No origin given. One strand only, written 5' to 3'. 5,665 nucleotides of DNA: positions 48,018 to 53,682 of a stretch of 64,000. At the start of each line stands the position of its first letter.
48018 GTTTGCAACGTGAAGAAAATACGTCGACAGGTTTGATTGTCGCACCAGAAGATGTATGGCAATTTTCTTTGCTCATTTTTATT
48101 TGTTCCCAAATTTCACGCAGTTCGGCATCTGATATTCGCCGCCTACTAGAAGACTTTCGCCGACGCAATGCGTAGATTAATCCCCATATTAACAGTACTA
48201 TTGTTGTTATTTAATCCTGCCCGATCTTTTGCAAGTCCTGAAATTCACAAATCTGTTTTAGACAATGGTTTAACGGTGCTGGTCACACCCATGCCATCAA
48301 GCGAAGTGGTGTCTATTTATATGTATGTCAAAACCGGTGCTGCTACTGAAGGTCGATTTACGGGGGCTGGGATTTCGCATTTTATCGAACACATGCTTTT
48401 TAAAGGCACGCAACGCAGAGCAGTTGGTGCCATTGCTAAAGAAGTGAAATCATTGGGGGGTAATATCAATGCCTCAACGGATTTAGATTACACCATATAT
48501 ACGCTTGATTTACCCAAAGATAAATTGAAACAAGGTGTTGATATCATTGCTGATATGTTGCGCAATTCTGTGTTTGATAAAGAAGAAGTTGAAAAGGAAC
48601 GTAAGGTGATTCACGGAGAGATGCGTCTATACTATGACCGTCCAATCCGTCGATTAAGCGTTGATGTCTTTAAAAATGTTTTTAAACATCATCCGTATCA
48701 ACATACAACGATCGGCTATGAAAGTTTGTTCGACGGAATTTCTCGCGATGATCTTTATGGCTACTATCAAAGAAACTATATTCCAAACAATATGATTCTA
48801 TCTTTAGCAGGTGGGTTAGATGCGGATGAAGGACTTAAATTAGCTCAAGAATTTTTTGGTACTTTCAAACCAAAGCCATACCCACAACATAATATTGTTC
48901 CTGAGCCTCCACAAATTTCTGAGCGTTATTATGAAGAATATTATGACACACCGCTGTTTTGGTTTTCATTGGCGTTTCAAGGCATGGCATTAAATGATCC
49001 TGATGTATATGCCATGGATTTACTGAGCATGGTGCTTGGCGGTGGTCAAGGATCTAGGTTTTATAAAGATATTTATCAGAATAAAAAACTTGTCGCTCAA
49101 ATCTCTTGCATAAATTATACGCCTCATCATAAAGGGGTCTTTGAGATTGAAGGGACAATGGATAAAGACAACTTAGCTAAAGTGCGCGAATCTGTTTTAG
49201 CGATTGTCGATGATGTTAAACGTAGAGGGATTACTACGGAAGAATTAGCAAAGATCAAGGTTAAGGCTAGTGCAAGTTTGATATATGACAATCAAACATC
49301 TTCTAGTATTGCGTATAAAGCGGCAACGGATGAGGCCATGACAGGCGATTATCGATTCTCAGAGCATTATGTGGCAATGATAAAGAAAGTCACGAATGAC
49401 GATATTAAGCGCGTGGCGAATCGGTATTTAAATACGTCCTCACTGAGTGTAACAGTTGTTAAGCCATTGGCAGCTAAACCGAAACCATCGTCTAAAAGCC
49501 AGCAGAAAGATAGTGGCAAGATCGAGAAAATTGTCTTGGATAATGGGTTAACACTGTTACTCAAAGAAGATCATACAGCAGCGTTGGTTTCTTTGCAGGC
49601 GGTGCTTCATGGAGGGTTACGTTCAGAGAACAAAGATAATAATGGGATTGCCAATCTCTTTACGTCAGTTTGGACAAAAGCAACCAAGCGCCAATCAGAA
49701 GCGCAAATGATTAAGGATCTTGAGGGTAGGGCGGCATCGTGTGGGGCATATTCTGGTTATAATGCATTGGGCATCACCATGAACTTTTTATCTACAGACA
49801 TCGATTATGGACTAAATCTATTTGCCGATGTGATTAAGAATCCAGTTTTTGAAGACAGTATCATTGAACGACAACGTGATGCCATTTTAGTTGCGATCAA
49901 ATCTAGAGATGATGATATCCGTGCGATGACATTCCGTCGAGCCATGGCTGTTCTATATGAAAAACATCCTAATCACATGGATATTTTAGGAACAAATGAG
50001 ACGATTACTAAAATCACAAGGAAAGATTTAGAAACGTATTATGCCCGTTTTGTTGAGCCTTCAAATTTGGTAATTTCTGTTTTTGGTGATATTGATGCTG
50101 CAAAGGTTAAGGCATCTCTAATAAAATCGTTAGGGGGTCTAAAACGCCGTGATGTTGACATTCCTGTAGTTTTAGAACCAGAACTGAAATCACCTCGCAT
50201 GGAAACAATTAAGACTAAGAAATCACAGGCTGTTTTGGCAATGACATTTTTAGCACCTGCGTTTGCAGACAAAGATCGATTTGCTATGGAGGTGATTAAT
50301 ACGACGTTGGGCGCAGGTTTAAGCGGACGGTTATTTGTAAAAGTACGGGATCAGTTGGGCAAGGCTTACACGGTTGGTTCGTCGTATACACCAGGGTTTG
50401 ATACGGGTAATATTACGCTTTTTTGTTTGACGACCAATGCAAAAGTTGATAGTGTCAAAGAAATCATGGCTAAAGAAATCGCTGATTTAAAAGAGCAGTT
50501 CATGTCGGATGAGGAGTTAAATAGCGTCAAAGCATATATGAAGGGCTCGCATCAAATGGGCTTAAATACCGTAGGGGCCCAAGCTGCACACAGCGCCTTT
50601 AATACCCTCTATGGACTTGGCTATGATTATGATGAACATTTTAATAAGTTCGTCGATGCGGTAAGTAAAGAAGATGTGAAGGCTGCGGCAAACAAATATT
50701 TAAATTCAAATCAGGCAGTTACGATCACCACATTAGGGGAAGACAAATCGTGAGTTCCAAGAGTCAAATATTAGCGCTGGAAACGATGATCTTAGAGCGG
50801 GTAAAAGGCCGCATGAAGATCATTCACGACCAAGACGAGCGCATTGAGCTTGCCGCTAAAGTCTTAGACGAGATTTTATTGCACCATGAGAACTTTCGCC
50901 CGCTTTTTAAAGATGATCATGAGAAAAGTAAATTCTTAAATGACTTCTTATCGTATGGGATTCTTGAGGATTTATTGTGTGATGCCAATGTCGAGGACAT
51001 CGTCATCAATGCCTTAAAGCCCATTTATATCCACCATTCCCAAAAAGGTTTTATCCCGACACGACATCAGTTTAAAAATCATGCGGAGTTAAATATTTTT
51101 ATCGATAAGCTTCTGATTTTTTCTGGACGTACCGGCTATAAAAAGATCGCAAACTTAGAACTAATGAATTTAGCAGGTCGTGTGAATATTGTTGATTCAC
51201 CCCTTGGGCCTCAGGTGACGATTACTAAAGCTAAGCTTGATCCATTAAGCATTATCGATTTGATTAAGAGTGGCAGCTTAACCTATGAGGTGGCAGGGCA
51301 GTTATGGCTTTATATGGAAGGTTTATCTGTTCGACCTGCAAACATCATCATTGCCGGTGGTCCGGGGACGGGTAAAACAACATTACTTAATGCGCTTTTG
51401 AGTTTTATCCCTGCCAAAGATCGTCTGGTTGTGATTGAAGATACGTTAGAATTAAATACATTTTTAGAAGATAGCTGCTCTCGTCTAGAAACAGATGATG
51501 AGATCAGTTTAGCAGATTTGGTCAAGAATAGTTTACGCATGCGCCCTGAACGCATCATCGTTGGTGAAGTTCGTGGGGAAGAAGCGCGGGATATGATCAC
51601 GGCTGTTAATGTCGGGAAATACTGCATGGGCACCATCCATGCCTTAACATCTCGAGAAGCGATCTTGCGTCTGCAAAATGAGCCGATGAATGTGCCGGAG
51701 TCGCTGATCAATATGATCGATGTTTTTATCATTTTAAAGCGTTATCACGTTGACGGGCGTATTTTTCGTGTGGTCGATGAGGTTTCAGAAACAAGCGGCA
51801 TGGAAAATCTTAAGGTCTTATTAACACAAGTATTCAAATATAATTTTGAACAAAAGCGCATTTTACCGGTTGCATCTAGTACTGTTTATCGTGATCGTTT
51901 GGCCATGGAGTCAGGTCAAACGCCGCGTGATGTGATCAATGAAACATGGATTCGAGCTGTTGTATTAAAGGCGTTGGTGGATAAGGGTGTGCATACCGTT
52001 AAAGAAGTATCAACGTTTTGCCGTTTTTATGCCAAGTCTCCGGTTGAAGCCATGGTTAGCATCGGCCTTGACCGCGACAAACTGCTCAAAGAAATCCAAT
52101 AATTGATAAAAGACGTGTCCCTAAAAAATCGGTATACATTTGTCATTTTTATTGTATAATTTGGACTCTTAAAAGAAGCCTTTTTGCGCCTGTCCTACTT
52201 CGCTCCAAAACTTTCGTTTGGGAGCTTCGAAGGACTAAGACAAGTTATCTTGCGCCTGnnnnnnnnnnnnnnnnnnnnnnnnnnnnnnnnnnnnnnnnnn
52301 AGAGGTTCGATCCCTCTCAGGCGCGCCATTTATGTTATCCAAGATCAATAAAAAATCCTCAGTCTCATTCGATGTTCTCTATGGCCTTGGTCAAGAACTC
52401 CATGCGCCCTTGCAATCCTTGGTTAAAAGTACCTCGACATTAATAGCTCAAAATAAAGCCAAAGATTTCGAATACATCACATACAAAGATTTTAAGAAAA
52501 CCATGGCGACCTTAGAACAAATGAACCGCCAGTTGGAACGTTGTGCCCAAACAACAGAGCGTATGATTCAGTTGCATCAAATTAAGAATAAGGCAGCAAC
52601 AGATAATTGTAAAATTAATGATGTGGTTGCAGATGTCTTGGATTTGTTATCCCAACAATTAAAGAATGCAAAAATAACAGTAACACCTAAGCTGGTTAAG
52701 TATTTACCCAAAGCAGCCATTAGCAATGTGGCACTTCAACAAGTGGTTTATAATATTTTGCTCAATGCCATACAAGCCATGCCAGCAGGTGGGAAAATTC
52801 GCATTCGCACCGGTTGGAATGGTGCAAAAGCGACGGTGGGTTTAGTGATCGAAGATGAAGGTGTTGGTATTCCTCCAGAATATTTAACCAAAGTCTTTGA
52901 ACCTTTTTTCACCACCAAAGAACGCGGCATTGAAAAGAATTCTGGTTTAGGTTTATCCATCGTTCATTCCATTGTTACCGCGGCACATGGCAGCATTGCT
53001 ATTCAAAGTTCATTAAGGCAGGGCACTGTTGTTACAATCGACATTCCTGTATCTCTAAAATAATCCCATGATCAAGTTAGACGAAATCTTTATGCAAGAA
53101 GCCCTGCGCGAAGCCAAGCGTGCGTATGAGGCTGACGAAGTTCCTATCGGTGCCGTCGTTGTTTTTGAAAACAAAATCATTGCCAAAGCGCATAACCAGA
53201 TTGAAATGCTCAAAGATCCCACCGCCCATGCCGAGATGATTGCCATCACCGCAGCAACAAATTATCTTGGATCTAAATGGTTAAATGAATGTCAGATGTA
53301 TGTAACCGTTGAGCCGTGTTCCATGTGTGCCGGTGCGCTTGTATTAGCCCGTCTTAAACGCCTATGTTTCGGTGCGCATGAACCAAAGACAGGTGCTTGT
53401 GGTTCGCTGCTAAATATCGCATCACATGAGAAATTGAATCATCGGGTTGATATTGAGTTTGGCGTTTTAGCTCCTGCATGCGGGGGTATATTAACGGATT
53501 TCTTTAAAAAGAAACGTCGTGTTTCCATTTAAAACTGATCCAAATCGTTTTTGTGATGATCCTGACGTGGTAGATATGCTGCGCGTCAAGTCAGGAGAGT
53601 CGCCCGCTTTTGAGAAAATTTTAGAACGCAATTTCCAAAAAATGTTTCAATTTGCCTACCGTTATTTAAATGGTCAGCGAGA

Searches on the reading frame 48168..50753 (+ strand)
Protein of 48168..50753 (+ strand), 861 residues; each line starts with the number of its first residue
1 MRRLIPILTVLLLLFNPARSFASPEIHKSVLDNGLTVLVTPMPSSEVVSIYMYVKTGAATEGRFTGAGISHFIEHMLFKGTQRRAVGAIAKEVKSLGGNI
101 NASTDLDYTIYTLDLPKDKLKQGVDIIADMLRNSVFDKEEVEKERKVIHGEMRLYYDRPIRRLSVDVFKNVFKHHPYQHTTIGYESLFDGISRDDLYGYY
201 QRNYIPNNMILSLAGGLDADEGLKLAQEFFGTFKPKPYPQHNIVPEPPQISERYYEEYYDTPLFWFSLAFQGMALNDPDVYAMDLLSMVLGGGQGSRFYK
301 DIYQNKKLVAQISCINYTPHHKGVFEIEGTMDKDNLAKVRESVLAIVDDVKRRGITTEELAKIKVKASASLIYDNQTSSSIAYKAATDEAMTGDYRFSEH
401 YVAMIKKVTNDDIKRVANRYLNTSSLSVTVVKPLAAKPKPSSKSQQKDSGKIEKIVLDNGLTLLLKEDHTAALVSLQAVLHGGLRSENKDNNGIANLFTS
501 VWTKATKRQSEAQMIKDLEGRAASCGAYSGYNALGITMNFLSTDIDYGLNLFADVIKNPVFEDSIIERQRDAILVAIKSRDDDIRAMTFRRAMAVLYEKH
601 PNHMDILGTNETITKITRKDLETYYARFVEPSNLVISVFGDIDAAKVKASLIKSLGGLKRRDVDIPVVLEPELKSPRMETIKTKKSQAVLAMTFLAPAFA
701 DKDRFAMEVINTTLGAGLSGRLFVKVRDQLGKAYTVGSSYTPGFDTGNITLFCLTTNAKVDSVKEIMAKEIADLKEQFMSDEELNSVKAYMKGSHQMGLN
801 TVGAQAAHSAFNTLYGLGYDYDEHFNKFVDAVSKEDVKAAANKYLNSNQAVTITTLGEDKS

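Call 92: search_protein_families(library=pfam, proteins=[window:48168-50753:+], max_evalue=0.000001)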
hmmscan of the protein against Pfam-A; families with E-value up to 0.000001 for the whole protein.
window:48168-50753:+ (861 aa): 2 families
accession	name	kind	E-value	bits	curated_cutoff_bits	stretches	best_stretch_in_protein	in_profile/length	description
PF05193.26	Peptidase_M16_C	-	1.3e-65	221.1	23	2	191-364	2-178/181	Peptidase M16 inactive domain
PF00675.25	Peptidase_M16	-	3.9e-50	170.1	22.3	2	39-182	4-146/149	Insulinase (Peptidase family M16)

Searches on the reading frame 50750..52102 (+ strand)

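Call 92: search_protein_families(library=pfam, proteins=[window:50750-52102:+], max_evalue=0.000001)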
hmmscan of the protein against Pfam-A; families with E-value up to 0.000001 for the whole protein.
window:50750-52102:+ (450 aa): 1 family
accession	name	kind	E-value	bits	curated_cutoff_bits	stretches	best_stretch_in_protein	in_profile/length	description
PF00437.27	T2SSE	-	6.5e-31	107.7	24.9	1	186-315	132-260/370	Type II/IV secretion system protein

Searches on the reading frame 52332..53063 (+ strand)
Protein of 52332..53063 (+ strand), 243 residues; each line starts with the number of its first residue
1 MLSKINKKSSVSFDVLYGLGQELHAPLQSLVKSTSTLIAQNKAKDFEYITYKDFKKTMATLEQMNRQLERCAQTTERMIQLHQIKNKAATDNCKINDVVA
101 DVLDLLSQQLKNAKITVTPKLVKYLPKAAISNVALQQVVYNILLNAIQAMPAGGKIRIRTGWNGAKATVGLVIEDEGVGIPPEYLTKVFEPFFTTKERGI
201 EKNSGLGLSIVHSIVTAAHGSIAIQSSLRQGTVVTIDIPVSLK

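Call 50: search_protein_families(library=pfam, proteins=[window:52332-53063:+], max_evalue=0.00001)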
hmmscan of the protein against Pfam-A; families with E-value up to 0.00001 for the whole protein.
window:52332-53063:+ (243 aa): 1 family
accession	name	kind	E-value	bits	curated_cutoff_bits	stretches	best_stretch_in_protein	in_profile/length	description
PF02518.31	HATPase_c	-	1.4e-24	87.1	26.4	1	133-240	4-109/111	Histidine kinase-, DNA gyrase B-, and HSP90-like ATPase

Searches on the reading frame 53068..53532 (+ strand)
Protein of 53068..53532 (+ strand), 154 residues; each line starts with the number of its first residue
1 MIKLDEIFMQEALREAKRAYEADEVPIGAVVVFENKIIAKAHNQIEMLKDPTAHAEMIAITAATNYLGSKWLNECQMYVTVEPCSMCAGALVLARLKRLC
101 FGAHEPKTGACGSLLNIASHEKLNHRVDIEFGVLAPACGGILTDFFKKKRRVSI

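Call 51: search_protein_families(library=pfam, proteins=[window:53068-53532:+], max_evalue=0.00001)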
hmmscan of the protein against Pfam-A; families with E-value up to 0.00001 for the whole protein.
window:53068-53532:+ (154 aa): 2 families
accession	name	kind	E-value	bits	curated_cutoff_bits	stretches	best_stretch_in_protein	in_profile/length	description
PF14437.12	MafB19-deam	-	1.1e-41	142.5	27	1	6-150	4-142/142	MafB19-like deaminase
PF00383.29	dCMP_cyt_deam_1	-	3.6e-28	97.9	25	1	4-102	3-101/102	Cytidine and deoxycytidylate deaminase zinc-binding region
